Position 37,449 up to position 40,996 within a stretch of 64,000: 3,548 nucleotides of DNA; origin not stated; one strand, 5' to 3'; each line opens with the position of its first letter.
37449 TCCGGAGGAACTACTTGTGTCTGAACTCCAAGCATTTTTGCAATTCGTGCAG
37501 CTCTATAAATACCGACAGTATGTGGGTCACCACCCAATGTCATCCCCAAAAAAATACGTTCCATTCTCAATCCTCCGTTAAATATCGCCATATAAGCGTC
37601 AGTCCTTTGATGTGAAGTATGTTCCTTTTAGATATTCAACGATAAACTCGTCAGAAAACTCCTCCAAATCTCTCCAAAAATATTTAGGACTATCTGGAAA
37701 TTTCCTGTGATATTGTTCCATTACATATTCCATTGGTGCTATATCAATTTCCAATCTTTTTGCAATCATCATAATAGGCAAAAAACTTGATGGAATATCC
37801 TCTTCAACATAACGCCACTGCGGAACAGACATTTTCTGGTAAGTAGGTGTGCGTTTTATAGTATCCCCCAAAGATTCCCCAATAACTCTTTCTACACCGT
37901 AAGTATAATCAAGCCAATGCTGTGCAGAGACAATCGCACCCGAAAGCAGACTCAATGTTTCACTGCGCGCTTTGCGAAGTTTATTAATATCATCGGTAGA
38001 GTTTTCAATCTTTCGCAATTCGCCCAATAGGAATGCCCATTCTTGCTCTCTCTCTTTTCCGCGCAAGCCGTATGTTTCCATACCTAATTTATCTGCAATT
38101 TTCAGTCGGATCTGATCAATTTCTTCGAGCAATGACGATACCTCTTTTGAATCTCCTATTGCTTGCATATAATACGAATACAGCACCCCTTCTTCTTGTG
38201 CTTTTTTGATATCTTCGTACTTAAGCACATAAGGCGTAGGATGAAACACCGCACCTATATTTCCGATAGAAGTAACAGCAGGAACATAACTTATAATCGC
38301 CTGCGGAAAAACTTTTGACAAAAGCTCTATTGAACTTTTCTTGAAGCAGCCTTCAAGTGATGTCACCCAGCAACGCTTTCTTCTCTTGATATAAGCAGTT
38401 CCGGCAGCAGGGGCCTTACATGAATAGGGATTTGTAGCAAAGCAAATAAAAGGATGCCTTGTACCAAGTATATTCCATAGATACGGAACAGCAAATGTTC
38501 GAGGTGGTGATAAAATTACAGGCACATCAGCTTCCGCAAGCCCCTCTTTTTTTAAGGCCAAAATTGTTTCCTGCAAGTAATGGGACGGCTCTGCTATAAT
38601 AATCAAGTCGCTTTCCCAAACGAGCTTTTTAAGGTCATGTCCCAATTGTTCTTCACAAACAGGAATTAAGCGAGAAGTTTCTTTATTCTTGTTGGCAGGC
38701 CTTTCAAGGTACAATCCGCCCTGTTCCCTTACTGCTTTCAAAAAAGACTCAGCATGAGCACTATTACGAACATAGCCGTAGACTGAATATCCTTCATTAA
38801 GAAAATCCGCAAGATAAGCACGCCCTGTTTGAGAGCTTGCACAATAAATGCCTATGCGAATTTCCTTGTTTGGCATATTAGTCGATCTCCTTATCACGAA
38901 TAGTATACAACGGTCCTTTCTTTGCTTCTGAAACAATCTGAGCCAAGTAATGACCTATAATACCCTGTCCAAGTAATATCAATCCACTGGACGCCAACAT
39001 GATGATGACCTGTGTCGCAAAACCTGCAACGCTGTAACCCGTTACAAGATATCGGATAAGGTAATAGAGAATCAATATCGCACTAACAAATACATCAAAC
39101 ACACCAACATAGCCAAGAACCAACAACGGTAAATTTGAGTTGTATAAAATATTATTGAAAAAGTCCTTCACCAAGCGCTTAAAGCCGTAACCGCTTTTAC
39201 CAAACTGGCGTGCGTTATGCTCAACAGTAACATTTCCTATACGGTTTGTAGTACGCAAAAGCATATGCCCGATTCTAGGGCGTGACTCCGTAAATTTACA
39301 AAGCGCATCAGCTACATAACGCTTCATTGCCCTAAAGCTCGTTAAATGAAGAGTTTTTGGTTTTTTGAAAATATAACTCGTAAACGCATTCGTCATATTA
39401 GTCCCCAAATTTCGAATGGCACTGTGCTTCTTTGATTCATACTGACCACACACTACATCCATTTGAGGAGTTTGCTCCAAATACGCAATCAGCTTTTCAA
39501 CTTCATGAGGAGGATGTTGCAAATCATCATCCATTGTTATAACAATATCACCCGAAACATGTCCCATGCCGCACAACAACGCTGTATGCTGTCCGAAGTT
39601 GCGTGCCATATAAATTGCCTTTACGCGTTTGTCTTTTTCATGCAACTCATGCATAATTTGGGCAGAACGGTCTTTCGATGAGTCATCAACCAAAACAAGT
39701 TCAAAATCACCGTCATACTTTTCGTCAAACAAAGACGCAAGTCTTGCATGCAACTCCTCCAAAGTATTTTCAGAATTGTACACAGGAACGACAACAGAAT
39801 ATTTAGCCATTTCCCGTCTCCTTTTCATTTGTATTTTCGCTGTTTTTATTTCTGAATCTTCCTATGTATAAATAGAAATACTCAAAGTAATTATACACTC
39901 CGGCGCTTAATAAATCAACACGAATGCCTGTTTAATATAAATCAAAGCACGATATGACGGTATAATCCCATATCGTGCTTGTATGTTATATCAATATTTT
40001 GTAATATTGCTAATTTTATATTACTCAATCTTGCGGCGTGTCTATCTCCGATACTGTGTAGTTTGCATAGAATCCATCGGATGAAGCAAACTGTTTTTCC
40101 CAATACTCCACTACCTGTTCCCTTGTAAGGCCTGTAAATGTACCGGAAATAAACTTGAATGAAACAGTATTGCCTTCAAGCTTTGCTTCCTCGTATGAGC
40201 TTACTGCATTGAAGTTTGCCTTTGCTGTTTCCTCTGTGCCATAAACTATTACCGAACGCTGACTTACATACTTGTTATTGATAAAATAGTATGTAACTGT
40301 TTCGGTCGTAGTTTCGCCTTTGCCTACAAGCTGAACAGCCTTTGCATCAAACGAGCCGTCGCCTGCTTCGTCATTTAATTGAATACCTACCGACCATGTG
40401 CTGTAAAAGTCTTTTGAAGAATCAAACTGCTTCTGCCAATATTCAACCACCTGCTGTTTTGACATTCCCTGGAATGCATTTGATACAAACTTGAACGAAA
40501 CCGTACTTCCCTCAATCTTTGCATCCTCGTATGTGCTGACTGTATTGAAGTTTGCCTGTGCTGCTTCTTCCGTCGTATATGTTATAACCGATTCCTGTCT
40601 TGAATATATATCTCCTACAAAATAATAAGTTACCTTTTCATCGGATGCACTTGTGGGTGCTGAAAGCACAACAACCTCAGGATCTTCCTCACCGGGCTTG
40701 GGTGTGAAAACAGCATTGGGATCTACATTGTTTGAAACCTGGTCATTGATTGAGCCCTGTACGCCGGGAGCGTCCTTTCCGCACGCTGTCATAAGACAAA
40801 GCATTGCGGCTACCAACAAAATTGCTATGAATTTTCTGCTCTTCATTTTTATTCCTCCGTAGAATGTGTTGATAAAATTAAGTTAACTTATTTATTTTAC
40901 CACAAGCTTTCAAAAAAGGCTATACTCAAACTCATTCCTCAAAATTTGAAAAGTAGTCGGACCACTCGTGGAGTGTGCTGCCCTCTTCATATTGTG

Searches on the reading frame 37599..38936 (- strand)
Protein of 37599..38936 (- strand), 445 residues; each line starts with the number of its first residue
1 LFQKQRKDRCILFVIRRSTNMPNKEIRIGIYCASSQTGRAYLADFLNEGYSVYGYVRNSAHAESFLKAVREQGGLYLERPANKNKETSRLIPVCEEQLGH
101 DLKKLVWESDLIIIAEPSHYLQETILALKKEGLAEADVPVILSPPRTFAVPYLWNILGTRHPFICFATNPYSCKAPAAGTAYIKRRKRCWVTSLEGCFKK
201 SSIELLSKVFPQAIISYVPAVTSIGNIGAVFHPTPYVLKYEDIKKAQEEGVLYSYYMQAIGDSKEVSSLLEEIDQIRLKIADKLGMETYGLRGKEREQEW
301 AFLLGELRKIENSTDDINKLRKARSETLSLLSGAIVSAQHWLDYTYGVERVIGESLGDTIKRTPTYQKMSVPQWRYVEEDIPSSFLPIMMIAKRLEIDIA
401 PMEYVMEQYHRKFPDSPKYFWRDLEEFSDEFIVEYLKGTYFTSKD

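Call 3: search_protein_families(library=pfam, proteins=[window:37599-38936:-], max_evalue=1)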
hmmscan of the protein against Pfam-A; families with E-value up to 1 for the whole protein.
window:37599-38936:- (445 aa): 2 families
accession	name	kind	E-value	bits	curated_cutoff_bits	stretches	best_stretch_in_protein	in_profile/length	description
PF02317.23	Octopine_DH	-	1.6e-16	61.1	30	2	325-407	59-144/150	NAD/NADP octopine/nopaline dehydrogenase, alpha-helical domain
PF21584.2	2L_N_poxvirus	-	0.13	12.4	27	1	307-346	68-107/173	Poxvirus, 2L, N-terminal domain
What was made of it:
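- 37599..38876 (-): Opine-dehydrogenase-type partner gene (ODH), 425 aa from ATG 38876. Pfam Octopine_DH, E 1.6e-16 (call 3).
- On Opine dehydrogenase family (partner gene 37599-38876): Pfam Octopine_DH, 61 bits against a cutoff of 30 (call 3).
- Closest known: Opine dehydrogenases. Same: Pfam Octopine_DH hits (call 3).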

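Call 4: search_protein_families(library=ncbifam, proteins=[window:37599-38936:-], max_evalue=1)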
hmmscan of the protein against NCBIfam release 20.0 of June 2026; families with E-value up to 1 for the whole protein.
window:37599-38936:- (445 aa): 1 family
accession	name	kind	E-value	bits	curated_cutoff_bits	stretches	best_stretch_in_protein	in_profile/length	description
NF004823.0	PRK06179.1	subfamily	0.024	14.1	310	1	30-64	10-44/271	oxidoreductase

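Call 45: search_solved_structures(query=window:37599-38876:-, max_evalue=1, show_alignments=1)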
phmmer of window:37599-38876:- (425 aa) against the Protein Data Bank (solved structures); distinct sequences matched with E-value up to 1: 2.
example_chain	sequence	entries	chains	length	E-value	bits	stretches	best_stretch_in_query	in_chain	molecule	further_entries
1bg6_A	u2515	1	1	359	1e-05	27.7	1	78-264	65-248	N-(1-D-CARBOXYLETHYL)-L-NORVALINE DEHYDROGENASE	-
4iqg_C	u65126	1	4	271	0.74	11.7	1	25-80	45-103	Short-chain dehydrogenase/reductase SDR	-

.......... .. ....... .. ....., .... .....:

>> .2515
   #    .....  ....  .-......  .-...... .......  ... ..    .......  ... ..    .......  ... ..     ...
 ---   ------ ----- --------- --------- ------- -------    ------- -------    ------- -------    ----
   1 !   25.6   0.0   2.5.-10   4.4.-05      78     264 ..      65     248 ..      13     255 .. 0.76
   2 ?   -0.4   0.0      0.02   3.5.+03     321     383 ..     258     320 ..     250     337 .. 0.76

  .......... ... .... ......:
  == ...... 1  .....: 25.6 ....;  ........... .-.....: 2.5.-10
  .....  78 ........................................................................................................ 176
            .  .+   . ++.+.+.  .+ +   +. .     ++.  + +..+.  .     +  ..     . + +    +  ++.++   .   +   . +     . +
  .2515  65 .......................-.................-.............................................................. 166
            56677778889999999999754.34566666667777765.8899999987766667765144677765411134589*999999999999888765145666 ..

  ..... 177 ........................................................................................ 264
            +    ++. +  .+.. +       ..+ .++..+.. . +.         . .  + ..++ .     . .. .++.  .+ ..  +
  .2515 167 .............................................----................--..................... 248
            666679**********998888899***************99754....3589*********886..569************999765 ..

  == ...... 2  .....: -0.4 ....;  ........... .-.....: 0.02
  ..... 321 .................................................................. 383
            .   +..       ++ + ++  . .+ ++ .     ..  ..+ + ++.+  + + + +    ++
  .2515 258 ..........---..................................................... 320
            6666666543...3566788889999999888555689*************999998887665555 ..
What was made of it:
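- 37599..38876 (-): PDB phmmer hit CENDH 1bg6, E 1e-5, with the AVFHP and RYVEED motifs aligned (call 45).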

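Call 63: find_homologous_proteins(query=window:37599-38876:-)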
Query window:37599-38876:- (425 aa): 358 proteins with E <= 0.001 among 6442 candidates; the best 120 are listed.
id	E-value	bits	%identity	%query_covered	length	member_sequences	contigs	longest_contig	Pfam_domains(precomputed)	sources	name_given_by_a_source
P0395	1.4e-282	955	100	98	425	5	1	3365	PF02317.24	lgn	-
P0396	7.7e-206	702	72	100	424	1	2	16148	PF02317.24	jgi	-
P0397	1.6e-195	668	69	100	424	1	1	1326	PF02317.24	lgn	-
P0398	2.4e-188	644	64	99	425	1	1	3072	PF02317.24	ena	-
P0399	5.8e-183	626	65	99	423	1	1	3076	PF02317.24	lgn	-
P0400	1.9e-179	615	64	98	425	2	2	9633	PF02317.24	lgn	-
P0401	5.7e-177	607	60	100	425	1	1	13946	PF02317.24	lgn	-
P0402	1.9e-175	602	62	99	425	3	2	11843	PF02317.24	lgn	-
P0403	9.0e-174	596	62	98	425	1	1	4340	PF02317.24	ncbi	-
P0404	1.8e-172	592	61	99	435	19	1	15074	PF02317.24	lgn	-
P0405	1.0e-163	563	100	60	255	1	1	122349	PF02317.24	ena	-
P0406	1.0e-149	517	54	99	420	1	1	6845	PF02317.24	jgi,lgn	jgi:opine dehydrogenase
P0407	2.0e-149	516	53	99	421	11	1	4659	PF02317.24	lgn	-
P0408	4.9e-149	515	53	99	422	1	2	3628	PF02317.24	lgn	-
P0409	1.2e-148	513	53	98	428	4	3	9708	PF02317.24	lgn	-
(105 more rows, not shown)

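Call 73: predict_structure(alignment_id=A4)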
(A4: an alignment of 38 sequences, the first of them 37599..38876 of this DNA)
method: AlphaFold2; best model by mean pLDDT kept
length: 425 residues; sequences in the alignment: 38
mean_pLDDT: 94.5   pTM: 0.92
mean pLDDT of the five models: 94.5, 94.3, 93.7, 93.6, 93.1
residues with pLDDT >= 90: 380; 70-90: 41; 50-70: 2; < 50: 2
segments of 3 or more residues with pLDDT < 50: none
pLDDT, mean of each block of 10 residues (from residue 1): 77 96 95 96 97 96 87 96 98 94 97 97 91 94 96 94 93 97 95 97 95 97 97 96 98 98 97 95 94 88 93 96 94 95 89 93 97 98 98 85 96 97 93
secondary structure, 60 per line:
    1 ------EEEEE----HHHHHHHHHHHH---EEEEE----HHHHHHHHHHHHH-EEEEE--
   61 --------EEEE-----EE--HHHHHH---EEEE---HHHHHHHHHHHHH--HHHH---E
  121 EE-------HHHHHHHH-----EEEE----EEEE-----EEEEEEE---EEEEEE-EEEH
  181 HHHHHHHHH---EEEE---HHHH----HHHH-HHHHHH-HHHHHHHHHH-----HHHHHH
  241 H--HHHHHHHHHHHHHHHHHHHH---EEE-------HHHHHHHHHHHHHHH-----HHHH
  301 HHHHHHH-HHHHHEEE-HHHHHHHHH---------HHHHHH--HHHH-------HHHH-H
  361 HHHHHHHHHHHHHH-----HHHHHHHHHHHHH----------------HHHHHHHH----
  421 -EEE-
elements in order: E7-11 H16-27 E31-35 H40-52 E54-58 E69-72 H82-87 E91-94 H98-110 H113-116 E120-122 H130-137 E143-146 E151-154 E160-166 E170-175 E177-179 H180-189 E193-196 H200-203 H208-211 H213-218 H220-229 H235-241 H244-263 E267-269 H277-291 H297-307 H309-313 E314-316 H318-326 H336-341 H344-347 H355-358 H360-374 H380-392 H409-416 E422-424
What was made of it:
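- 37599..38876 (-): Model pLDDT 94.5 (call 73).
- On Opine dehydrogenase family (partner gene 37599-38876): The Rossmann fold is modelled with confidence (call 73).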

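Call 75: fold_search(model_id=the predicted structure, library=pdb)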
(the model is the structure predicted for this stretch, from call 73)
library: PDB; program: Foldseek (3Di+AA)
matches with E <= 10: 1557; with E <= 0.001: 165
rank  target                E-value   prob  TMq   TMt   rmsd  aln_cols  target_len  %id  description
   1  1bg6                  7.0e-17  1.00  0.68  0.81   3.3       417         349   16  CRYSTAL STRUCTURE OF THE N-(1-D-CARBOXYLETHYL)-L-NORVALINE DEHYDROGENASE FROM ARTHROBACTER SP. STRAIN 1C (released 1999-01-13)
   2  3c7a                  1.1e-12  1.00  0.57  0.60   8.7       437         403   13  A structural basis for substrate and stereo selectivity in octopine dehydrogenase (ODH-NADH) (released 2008-07-22)
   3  3iqd                  1.2e-12  1.00  0.55  0.58  10.9       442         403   13  Structure of Octopine-dehydrogenase in complex with NADH and Agmatine (released 2010-08-25)
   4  3c7d                  1.2e-11  1.00  0.58  0.62   8.2       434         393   13  A structural basis for substrate and stereo selectivity in octopine dehydrogenase (ODH-NADH-Pyruvate) (released 2008-07-22)
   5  6c4l                  1.4e-11  1.00  0.57  0.58  11.2       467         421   13  Yersinopine dehydrogenase (YpODH) - Apo (released 2018-04-11)
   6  6c4m                  2.3e-11  1.00  0.57  0.57  11.6       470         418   12  Yersinopine dehydrogenase (YpODH) - NADP+ bound (released 2018-04-11)
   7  6pbn_B                7.5e-10  1.00  0.54  0.55  12.5       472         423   12  Pseudopaline Dehydrogenase with (R)-Pseudopaline Soaked 1 hour (released 2019-10-30)
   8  6pbm_B                1.0e-09  1.00  0.54  0.54  12.2       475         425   11  Pseudopaline Dehydrogenase with NADP+ bound (released 2019-10-30)
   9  6c4t                  1.5e-09  1.00  0.54  0.53  12.3       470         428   13  Staphylopine dehydrogenase (SaODH) - NADP+ bound (released 2018-04-11)
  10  6c4n_A                1.8e-09  1.00  0.61  0.61   9.6       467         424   11  Pseudopaline dehydrogenase (PaODH) - NADP+ bound (released 2018-04-11)
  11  6pbm_A                1.8e-09  1.00  0.61  0.60  11.6       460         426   12  Pseudopaline Dehydrogenase with NADP+ bound (released 2019-10-30)
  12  6c4n_B                4.9e-09  1.00  0.56  0.57  10.2       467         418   10  Pseudopaline dehydrogenase (PaODH) - NADP+ bound (released 2018-04-11)
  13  6c4r                  5.2e-09  1.00  0.55  0.55  11.7       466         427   13  Staphylopine dehydrogenase (SaODH) - Apo (released 2018-04-11)
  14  6gmz_A                5.5e-09  1.00  0.54  0.54  12.2       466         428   12  Staphylopine dehydrogenase in complex with Histidine tag and citrate (released 2019-04-10)
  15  8iwg_B                4.9e-08  1.00  0.50  0.66   9.3       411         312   12  Pseudomoans Aerugiona Wildtype Ketopantoate Reductase native structure (released 2024-04-03)
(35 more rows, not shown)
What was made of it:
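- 37599..38876 (-): Top 14 fold hits are all opine dehydrogenases (call 75).
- On Opine dehydrogenase family (partner gene 37599-38876): The top 14 fold hits are opine dehydrogenases (call 75).
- Closest known: Opine dehydrogenases. Same: The fold matches (TM 0.81 to 1bg6, call 75).
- The ODH has the opine-dehydrogenase fold: its top 14 PDB hits are all opine dehydrogenases (call 75). Ketopantoate reductases and D-mandelate dehydrogenases are the next structural neighbours of the ODH (ranks 15-39, call 75).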

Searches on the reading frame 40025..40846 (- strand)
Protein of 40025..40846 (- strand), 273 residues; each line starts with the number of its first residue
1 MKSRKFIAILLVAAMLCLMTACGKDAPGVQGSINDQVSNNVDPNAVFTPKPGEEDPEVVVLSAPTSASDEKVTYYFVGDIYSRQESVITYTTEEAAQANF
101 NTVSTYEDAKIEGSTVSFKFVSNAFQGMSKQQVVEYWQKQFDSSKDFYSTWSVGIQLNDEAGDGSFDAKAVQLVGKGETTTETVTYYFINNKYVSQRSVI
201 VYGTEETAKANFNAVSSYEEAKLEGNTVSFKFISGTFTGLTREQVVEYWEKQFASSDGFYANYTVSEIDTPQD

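Call 6: search_protein_families(library=pfam, proteins=[window:40025-40846:-], max_evalue=0.01)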
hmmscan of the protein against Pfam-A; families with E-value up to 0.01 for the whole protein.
window:40025-40846:- (273 aa): 2 families
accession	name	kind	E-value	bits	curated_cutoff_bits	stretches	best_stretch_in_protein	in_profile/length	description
PF14301.12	DUF4376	-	0.00017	22.5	25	0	85-141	23-77/106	Domain of unknown function (DUF4376)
PF25693.1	Phage_Y01A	-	0.0032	18.4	27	0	197-261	20-83/92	Bacteriophage T4-like Y01A protein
